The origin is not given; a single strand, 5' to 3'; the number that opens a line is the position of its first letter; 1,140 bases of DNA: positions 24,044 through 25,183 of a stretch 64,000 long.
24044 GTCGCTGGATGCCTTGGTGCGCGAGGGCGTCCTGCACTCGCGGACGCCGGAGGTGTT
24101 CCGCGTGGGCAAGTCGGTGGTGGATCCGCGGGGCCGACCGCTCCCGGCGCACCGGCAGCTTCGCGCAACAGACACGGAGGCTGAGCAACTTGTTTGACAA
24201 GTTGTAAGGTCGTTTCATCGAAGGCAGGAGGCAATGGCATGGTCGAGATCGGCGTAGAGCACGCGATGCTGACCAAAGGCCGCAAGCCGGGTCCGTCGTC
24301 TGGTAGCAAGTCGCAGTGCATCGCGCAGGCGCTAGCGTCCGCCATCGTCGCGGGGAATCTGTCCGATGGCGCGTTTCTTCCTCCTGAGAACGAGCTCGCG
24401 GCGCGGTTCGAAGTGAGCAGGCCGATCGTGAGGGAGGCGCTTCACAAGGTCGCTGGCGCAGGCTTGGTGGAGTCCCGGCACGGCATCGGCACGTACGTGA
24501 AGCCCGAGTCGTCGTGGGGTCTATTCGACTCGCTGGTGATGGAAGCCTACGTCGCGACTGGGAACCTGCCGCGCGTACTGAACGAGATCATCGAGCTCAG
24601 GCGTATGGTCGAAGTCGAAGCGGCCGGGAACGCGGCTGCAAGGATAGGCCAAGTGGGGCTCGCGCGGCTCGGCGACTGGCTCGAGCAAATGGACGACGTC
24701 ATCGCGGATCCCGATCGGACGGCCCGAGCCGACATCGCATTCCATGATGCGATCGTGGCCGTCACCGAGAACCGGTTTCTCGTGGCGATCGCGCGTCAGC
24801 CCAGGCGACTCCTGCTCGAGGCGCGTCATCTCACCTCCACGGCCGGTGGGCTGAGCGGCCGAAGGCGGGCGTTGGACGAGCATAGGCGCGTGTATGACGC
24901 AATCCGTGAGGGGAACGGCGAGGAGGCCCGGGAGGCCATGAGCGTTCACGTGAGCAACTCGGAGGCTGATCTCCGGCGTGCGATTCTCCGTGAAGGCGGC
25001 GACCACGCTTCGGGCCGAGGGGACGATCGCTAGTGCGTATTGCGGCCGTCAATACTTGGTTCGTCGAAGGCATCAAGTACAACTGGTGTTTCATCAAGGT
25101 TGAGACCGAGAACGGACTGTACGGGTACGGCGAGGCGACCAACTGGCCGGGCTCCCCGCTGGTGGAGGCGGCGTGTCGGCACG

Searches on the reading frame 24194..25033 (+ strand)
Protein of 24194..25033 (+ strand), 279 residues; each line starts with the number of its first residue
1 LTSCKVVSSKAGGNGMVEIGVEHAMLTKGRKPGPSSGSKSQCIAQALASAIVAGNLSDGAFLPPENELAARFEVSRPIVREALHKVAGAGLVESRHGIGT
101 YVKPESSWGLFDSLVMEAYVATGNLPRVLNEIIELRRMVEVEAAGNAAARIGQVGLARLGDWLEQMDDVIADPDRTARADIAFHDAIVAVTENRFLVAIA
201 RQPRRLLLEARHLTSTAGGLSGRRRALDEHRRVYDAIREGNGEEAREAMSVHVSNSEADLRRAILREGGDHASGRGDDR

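Call 50: search_protein_families(library=pfam, proteins=[window:24194-25033:+], max_evalue=0.001)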
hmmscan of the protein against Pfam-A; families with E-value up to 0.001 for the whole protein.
window:24194-25033:+ (279 aa): 2 families
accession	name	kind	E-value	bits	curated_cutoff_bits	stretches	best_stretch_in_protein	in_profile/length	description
PF07729.17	FCD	-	3.4e-24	86.1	24.3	1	131-254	1-124/125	FCD domain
PF00392.27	GntR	-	5.1e-18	64.9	27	1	41-102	3-64/64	Bacterial regulatory proteins, gntR family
